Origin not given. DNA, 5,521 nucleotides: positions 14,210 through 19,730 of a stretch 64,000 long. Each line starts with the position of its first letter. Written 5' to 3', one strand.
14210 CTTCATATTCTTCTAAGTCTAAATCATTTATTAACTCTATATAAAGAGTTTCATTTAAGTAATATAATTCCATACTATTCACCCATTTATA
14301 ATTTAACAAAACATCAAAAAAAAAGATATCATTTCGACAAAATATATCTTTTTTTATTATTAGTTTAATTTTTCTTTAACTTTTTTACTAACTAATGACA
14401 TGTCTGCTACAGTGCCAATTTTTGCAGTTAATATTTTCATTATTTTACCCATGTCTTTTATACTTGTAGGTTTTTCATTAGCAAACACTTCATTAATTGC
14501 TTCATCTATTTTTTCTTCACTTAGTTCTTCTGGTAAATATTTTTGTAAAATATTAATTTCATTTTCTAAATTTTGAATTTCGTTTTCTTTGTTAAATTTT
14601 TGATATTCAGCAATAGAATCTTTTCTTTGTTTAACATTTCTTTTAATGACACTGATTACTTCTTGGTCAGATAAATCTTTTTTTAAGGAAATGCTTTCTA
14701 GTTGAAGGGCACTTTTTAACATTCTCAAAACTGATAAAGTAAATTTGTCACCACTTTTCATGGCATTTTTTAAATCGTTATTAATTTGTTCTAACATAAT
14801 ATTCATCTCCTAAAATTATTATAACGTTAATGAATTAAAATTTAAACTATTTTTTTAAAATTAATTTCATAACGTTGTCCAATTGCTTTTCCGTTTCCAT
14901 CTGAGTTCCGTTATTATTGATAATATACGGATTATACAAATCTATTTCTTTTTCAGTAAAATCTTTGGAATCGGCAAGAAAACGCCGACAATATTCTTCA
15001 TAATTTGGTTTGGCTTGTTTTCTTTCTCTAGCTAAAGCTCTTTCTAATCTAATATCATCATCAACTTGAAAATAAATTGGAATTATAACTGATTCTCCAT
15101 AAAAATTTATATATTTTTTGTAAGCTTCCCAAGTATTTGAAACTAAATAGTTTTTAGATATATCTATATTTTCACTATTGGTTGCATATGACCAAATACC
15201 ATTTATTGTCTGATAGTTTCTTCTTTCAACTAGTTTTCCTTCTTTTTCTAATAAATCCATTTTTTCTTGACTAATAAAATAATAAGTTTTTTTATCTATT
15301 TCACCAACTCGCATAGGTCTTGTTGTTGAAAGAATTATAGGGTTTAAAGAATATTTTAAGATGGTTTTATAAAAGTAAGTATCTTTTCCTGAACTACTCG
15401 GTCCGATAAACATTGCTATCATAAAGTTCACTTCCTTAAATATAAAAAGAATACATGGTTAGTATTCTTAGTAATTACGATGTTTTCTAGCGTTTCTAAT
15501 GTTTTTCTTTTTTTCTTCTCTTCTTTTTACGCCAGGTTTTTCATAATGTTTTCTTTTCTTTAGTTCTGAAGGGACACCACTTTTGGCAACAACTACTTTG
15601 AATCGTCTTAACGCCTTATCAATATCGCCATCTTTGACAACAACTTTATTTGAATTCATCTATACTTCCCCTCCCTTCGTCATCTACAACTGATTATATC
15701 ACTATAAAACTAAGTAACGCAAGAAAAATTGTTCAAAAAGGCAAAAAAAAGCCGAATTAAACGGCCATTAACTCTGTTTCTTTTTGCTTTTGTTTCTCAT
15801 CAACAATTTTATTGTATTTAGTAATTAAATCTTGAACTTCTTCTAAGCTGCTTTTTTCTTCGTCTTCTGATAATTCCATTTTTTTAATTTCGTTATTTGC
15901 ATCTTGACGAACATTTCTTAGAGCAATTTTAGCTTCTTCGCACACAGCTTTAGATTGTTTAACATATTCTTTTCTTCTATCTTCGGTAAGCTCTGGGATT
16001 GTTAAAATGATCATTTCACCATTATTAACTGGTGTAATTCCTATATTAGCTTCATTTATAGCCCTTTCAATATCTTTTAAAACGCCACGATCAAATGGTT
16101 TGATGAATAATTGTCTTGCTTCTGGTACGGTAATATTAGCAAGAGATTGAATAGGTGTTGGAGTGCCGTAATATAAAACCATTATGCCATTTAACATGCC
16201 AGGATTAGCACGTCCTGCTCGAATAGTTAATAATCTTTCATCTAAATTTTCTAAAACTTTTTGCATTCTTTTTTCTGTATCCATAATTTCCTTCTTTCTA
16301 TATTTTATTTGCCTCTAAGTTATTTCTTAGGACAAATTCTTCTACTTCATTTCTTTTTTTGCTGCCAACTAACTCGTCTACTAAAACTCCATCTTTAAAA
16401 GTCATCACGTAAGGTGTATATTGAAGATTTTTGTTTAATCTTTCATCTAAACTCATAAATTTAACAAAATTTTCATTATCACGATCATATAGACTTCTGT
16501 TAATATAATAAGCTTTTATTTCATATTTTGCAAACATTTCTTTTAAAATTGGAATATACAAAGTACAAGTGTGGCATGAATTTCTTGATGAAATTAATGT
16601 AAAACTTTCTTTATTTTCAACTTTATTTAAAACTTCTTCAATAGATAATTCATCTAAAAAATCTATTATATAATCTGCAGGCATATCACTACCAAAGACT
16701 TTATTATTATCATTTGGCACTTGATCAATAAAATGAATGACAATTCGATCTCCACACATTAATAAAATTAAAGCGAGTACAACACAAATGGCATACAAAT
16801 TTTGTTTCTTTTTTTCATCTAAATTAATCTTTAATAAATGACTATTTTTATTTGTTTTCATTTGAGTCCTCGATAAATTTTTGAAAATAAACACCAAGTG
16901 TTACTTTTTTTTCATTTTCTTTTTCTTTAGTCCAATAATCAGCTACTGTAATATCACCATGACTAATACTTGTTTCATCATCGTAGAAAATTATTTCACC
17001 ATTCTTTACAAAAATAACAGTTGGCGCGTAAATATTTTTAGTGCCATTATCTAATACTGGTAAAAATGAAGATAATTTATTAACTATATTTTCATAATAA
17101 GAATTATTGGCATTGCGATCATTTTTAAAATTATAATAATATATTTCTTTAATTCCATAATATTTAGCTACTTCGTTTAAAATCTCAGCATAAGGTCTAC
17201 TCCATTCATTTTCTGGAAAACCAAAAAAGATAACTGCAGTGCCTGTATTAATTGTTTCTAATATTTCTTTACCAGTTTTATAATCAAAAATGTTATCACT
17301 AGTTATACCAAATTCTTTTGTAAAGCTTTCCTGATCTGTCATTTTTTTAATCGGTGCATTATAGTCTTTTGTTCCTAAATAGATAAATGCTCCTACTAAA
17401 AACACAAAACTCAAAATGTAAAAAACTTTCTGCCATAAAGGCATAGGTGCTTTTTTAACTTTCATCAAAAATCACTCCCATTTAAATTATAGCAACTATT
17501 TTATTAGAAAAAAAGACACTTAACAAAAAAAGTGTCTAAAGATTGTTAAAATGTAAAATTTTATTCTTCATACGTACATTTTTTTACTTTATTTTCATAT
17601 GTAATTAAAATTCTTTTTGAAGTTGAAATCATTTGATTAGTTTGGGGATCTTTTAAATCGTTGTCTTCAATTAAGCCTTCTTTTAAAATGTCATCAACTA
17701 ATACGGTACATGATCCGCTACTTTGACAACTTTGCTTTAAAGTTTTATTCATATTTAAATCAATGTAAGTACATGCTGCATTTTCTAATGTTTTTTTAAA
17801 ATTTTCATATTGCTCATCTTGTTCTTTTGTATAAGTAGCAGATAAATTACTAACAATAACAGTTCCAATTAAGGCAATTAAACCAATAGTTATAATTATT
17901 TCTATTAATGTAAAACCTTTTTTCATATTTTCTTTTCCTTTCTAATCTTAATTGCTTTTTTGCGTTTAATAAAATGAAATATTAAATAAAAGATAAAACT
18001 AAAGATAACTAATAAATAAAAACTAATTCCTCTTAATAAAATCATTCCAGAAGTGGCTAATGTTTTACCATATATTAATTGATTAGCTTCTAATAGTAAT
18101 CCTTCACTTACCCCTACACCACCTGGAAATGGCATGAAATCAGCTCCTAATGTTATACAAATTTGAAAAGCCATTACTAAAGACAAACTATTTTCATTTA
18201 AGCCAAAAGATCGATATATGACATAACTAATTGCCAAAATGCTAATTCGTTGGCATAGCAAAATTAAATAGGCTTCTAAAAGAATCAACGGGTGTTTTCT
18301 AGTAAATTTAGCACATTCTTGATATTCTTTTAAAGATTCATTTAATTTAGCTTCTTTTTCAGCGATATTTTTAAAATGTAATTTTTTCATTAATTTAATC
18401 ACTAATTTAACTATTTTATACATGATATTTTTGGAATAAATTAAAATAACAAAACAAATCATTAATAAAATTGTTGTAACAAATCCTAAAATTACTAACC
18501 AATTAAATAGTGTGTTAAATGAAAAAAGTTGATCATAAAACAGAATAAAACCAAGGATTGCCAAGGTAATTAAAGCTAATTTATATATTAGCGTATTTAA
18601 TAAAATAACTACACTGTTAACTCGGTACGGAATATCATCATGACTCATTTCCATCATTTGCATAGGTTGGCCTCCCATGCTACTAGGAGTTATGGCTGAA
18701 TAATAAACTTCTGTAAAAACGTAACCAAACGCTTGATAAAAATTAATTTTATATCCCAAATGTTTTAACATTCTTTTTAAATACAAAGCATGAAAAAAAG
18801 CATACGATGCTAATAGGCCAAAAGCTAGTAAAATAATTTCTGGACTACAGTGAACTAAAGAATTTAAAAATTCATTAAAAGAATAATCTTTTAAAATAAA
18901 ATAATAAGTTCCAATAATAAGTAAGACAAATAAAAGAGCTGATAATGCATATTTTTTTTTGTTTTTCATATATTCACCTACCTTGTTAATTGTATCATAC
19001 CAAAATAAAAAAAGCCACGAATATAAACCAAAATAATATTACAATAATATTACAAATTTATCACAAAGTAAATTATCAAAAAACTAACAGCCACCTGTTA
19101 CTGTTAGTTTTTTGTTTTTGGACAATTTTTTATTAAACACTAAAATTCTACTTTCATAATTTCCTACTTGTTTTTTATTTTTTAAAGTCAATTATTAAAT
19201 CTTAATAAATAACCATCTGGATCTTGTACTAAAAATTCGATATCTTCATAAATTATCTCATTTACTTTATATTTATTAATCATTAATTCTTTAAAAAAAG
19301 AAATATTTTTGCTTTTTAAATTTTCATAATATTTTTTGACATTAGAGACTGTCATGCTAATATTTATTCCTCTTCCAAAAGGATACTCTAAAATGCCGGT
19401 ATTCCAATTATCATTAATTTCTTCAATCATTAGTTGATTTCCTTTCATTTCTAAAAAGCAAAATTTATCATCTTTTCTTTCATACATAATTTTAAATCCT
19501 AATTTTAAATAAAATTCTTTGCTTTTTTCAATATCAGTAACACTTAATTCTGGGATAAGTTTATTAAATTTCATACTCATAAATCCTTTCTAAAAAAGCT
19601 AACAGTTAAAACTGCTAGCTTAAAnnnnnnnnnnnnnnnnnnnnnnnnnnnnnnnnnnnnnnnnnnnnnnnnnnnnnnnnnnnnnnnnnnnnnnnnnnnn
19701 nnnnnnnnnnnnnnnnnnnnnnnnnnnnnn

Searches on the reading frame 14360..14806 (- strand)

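Call 116: search_protein_families(library=pfam, proteins=[window:14360-14806:-], max_evalue=0.01)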
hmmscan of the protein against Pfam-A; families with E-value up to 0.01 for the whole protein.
window:14360-14806:- (148 aa): 1 family
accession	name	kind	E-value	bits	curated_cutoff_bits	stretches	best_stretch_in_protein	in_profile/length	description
PF09424.15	YqeY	-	1.7e-44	151.8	27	1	6-147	2-143/143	Yqey-like protein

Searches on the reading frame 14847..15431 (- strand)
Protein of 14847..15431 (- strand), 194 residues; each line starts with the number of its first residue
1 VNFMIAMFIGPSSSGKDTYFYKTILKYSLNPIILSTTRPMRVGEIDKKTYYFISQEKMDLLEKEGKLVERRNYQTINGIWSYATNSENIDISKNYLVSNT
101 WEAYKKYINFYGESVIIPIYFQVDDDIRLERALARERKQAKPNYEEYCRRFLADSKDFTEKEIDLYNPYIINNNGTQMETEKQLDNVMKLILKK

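Call 116: search_protein_families(library=pfam, proteins=[window:14847-15431:-], max_evalue=0.01)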
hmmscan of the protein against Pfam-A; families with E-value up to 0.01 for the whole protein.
window:14847-15431:- (194 aa): 1 family
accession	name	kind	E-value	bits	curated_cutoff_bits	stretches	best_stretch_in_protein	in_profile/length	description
PF00625.27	Guanylate_kin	-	7.1e-09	36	25.2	1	8-89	7-86/182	Guanylate kinase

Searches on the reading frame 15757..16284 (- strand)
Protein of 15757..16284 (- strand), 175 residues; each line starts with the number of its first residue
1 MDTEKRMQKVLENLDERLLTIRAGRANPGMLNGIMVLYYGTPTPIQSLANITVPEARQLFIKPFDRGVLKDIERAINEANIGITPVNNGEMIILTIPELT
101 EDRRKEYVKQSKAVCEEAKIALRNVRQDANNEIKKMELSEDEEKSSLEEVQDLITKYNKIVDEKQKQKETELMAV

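Call 116: search_protein_families(library=pfam, proteins=[window:15757-16284:-], max_evalue=0.01)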
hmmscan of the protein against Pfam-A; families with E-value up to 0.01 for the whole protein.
window:15757-16284:- (175 aa): 1 family
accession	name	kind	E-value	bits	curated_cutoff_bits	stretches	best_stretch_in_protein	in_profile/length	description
PF01765.24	RRF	-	3e-58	196.7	29.7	1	15-173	2-164/164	Ribosome recycling factor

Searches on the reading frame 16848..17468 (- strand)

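Call 116: search_protein_families(library=pfam, proteins=[window:16848-17468:-], max_evalue=0.01)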
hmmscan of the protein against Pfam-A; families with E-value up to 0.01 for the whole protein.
window:16848-17468:- (206 aa): 1 family
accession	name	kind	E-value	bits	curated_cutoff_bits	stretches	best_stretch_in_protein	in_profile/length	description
PF05360.19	YiaAB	-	0.0066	17.1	26.6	0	8-30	24-46/53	yiaA/B two helix domain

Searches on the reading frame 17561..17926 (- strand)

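Call 116: search_protein_families(library=pfam, proteins=[window:17561-17926:-], max_evalue=0.01)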
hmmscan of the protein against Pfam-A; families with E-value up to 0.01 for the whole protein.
window:17561-17926:- (121 aa): 1 family
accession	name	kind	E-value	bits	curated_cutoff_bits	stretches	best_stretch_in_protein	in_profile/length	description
PF07963.17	N_methyl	-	0.00024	21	21.2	1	2-24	4-26/27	Prokaryotic N-terminal methylation motif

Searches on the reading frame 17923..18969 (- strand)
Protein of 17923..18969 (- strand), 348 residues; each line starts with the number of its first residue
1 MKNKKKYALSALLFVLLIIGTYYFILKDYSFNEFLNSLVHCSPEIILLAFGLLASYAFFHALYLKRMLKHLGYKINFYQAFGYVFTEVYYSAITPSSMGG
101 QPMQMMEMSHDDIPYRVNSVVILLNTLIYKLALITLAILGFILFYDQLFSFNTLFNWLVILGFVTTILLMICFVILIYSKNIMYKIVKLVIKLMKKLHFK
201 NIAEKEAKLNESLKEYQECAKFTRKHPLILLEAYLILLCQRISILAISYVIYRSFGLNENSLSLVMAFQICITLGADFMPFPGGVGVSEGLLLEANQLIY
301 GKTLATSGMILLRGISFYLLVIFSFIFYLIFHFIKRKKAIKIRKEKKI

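Call 7: search_protein_families(library=pfam, proteins=[window:17923-18969:-], max_evalue=1)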
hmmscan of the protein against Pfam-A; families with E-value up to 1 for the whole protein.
window:17923-18969:- (348 aa): 1 family
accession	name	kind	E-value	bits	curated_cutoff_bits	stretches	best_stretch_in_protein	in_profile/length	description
PF03706.18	LPG_synthase_TM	-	3.1e-36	125.8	33.4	1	15-323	5-301/302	Lysylphosphatidylglycerol synthase TM region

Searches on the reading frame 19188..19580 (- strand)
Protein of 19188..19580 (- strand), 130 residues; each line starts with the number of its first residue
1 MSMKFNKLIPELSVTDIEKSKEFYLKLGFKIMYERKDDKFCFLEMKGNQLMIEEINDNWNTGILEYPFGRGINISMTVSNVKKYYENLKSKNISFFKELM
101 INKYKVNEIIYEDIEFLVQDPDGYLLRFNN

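Call 7: search_protein_families(library=pfam, proteins=[window:19188-19580:-], max_evalue=1)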
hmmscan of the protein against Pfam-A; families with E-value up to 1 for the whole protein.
window:19188-19580:- (130 aa): 3 families
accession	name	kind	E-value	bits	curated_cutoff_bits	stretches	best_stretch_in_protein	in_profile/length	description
PF00903.31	Glyoxalase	-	3.9e-08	34.1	20.6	1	12-128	7-121/121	Glyoxalase/Bleomycin resistance protein/Dioxygenase superfamily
PF22677.2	Ble-like_N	-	9.8e-06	25.7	24.5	1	10-32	5-28/41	Bleomycin resistance protein-like N-terminal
PF19581.5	Glyoxalase_7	-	0.0002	21.7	23.6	1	3-129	11-127/133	Glyoxalase superfamily protein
